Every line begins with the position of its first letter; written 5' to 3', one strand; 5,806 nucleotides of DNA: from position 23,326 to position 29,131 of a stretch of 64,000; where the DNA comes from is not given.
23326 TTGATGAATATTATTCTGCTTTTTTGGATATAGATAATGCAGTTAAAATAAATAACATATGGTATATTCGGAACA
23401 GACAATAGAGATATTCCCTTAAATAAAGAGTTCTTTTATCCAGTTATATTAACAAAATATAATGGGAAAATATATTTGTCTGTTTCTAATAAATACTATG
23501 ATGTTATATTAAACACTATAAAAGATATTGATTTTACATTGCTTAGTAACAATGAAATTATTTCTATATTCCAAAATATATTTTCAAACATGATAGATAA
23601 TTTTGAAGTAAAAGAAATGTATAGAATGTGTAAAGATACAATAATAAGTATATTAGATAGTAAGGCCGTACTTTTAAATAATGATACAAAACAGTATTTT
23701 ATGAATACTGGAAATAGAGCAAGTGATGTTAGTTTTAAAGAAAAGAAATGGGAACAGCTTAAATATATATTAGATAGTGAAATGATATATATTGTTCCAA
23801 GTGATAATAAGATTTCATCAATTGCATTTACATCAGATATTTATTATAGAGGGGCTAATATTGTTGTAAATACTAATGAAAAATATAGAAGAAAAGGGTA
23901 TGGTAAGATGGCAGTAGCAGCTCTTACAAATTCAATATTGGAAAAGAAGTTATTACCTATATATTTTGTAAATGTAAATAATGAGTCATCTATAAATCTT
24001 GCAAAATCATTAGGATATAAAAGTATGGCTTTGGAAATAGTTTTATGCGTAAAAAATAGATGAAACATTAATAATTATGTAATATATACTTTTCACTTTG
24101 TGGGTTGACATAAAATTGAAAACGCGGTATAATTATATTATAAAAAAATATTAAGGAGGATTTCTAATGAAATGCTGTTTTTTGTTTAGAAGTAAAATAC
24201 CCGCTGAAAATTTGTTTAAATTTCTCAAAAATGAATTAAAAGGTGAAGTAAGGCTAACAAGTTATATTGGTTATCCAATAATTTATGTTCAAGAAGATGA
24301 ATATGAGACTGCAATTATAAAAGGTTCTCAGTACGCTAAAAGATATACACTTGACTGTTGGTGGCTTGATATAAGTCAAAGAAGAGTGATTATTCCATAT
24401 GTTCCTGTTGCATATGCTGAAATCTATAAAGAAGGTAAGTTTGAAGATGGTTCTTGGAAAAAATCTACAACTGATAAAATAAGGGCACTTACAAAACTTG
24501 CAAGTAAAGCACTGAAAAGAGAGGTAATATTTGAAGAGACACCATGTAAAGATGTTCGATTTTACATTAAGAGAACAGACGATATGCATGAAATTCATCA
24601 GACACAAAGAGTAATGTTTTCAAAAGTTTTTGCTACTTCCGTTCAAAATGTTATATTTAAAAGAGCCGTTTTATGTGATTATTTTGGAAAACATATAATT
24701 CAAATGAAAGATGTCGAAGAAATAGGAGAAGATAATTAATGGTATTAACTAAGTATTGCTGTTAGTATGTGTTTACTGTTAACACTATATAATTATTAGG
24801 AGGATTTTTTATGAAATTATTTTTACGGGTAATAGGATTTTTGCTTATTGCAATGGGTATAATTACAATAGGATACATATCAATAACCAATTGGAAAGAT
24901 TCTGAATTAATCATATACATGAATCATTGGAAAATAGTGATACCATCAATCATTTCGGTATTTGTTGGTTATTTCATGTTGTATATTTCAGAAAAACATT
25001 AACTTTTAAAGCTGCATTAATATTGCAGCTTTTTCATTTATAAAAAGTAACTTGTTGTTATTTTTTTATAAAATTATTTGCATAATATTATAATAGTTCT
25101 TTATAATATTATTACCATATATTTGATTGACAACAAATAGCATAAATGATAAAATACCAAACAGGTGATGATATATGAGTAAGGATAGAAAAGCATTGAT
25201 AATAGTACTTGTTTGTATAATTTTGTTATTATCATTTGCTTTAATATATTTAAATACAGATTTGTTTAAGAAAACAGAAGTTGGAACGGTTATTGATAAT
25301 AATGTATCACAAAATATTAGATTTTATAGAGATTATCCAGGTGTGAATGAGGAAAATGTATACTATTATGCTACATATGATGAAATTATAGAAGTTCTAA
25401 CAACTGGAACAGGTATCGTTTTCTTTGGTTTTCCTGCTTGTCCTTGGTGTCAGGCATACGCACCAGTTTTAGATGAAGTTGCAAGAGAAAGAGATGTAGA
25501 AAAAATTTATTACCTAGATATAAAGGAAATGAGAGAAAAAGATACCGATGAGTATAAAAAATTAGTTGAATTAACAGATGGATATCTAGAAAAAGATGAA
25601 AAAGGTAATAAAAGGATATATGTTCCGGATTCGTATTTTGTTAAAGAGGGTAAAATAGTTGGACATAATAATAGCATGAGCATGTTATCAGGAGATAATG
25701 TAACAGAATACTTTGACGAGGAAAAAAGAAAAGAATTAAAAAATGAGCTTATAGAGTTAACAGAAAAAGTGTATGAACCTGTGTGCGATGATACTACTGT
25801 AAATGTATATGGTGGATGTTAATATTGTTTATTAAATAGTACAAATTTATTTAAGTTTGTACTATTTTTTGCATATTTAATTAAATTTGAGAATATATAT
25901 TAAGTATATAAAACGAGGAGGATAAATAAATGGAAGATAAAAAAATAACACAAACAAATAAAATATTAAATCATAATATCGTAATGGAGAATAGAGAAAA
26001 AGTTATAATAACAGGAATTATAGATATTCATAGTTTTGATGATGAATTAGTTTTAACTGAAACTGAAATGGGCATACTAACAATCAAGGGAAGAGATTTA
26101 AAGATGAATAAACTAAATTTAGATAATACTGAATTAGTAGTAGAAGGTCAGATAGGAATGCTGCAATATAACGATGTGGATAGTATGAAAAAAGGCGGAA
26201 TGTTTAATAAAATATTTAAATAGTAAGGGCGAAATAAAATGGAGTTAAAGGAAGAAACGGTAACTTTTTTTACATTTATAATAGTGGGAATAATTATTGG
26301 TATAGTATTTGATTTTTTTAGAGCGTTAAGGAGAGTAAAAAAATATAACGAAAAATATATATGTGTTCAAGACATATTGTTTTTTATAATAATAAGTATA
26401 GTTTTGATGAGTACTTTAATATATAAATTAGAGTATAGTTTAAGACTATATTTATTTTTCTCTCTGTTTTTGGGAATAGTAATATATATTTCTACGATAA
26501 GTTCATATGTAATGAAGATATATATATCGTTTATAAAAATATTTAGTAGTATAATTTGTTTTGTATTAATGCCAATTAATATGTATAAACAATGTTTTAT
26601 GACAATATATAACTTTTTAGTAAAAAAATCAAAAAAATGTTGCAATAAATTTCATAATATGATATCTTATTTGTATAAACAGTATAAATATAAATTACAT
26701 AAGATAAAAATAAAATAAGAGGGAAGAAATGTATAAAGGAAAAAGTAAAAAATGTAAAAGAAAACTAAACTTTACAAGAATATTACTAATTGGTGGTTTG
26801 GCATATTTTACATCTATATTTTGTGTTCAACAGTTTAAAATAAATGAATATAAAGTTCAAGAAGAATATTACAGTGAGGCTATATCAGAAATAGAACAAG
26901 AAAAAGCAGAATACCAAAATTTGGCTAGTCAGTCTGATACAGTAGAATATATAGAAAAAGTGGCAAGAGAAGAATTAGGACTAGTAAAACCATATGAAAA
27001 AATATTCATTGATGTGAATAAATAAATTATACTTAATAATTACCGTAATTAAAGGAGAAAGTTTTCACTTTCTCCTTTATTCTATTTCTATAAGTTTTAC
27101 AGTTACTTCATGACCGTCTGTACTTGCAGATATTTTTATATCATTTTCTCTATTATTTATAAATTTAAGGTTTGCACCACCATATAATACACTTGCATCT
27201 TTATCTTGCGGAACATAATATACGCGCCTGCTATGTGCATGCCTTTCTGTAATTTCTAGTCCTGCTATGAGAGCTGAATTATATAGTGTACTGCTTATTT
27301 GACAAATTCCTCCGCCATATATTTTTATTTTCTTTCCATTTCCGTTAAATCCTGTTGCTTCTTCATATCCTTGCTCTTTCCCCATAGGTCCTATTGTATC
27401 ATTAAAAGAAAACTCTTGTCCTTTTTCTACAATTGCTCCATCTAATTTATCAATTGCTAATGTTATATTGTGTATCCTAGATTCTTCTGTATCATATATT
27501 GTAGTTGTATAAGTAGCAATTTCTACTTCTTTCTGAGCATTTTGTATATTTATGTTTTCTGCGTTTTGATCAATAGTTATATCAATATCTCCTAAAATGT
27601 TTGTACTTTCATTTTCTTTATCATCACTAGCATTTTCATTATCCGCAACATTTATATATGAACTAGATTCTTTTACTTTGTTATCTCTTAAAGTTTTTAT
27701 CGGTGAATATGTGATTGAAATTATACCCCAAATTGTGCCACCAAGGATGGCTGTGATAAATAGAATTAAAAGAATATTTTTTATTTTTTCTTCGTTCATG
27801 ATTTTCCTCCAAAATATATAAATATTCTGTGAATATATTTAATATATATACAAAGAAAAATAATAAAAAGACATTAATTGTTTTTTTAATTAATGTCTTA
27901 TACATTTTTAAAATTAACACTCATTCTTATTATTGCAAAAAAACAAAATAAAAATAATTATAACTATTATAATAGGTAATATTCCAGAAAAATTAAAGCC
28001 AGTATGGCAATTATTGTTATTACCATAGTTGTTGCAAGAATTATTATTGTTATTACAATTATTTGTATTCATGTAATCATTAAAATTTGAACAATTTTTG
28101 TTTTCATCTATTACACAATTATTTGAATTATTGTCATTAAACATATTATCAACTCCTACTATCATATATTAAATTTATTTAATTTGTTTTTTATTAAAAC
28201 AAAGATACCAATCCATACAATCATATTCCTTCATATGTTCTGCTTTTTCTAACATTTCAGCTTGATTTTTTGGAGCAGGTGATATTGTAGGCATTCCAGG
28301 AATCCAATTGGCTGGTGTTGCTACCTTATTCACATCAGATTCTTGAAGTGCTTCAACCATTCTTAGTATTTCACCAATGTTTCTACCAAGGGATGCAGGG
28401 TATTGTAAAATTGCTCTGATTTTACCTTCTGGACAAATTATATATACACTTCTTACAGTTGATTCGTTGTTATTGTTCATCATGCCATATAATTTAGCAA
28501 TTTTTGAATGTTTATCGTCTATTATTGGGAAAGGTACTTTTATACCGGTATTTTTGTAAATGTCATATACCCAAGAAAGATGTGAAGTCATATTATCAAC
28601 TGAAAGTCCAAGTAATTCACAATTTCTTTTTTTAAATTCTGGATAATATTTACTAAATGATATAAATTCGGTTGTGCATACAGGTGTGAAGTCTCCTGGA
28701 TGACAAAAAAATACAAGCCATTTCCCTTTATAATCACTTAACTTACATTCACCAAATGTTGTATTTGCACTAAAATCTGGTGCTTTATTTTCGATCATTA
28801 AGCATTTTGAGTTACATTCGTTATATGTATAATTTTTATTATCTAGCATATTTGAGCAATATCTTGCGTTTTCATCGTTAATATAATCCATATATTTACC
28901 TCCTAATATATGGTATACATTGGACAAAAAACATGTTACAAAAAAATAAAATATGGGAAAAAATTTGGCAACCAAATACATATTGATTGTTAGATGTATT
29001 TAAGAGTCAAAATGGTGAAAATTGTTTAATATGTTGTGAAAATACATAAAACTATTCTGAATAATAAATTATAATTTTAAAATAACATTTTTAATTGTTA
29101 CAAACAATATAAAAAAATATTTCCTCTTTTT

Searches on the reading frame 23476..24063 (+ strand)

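Call 3: search_protein_families(library=ncbifam, proteins=[window:23476-24063:+], max_evalue=0.1)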
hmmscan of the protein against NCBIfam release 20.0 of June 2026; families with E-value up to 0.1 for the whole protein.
window:23476-24063:+ (195 aa): 5 families
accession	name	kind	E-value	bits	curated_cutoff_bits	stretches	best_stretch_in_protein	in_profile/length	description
NF033472.1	AAC_2p_IIb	exception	2.8e-06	26.7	390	1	84-181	122-218/228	kasugamycin N-acetyltransferase AAC(2')-IIb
NF040503.1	resist_ArsN1a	equivalog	0.0014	18.4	170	1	116-184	66-136/159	arsinothricin resistance N-acetyltransferase ArsN1 family A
NF007025.1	PRK09491.1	equivalog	0.0046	16.9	173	1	109-184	46-122/145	ribosomal protein S18-alanine N-acetyltransferase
NF040504.1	resist_ArsN1b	equivalog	0.019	14.8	210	1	123-185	74-137/159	arsinothricin resistance N-acetyltransferase ArsN1 family B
NF000100.2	AAC_2p_IIa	exception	0.02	14.2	510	1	110-182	157-229/238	kasugamycin N-acetyltransferase AAC(2')-IIa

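Call 4: search_protein_families(library=pfam, proteins=[window:23476-24063:+], max_evalue=0.1)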
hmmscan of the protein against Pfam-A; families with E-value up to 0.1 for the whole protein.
window:23476-24063:+ (195 aa): 7 families
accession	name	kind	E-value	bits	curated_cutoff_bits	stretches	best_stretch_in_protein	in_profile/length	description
PF12746.13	GNAT_acetyltran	-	1.1e-13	51.8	26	1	25-182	75-235/243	GNAT acetyltransferase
PF08445.16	FR47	-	3e-08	34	22.1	1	128-184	24-80/86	FR47-like protein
PF00583.31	Acetyltransf_1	-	6.6e-06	26.8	20.7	1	96-181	26-116/116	Acetyltransferase (GNAT) family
PF19785.4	UPF0738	-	0.0016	18.9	27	1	61-134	28-104/117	Family of unknown function (UPF0738)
PF13302.13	Acetyltransf_3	-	0.0022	19.1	25.4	1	104-182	55-138/138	Acetyltransferase (GNAT) domain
PF08444.16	Gly_acyl_tr_C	-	0.0048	17.6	27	1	132-185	26-79/89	Aralkyl acyl-CoA:amino acid N-acyltransferase, C-terminal region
PF13508.13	Acetyltransf_7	-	0.01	16.6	27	1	125-182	31-83/84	Acetyltransferase (GNAT) domain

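Call 85: search_protein_families(library=padloc, proteins=[window:23476-24063:+], max_evalue=0.01)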
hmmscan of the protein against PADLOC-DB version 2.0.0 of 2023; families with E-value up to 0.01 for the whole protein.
window:23476-24063:+ (195 aa): 0 families

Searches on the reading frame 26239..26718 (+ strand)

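Call 75: search_protein_families(library=pfam, proteins=[window:26239-26718:+], max_evalue=0.0001)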
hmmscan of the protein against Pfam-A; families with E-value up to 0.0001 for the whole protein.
window:26239-26718:+ (159 aa): 1 family
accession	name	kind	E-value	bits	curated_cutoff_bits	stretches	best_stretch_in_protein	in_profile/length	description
PF09578.15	Spore_YabQ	-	1.6e-14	54.3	27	1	10-88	1-79/79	Spore cortex protein YabQ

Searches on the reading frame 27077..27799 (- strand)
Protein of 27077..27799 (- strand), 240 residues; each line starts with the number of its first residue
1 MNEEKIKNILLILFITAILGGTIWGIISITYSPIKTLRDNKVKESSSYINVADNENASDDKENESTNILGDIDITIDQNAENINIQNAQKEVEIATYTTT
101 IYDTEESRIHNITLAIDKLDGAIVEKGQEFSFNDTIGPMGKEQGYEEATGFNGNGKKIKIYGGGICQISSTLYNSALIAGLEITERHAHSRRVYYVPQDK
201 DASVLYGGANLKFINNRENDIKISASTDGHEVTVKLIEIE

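Call 75: search_protein_families(library=pfam, proteins=[window:27077-27799:-], max_evalue=0.0001)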
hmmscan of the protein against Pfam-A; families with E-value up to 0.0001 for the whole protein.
window:27077-27799:- (240 aa): 1 family
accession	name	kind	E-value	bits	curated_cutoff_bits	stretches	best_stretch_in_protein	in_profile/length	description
PF04294.18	VanW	-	1.1e-42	145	27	1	108-236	2-129/130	VanW like protein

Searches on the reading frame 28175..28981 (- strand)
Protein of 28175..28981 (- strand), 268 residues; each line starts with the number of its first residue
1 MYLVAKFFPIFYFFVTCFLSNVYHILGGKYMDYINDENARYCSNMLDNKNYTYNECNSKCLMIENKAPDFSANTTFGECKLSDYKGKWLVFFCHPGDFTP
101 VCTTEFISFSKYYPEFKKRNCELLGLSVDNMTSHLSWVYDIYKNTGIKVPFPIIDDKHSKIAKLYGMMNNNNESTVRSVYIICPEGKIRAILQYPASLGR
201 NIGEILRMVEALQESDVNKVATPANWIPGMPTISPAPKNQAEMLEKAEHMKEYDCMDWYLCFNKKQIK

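Call 75: search_protein_families(library=pfam, proteins=[window:28175-28981:-], max_evalue=0.0001)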
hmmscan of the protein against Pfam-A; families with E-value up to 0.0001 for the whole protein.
window:28175-28981:- (268 aa): 3 families
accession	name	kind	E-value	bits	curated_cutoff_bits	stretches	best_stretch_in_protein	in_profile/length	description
PF00578.27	AhpC-TSA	-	1.1e-36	126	26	1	63-190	1-123/124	AhpC/TSA family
PF08534.16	Redoxin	-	1.6e-15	57.7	26.6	1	64-191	3-131/148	Redoxin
PF10417.14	1-cysPrx_C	-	6.2e-09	36.1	21.1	1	211-245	1-40/41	C-terminal domain of 1-Cys peroxiredoxin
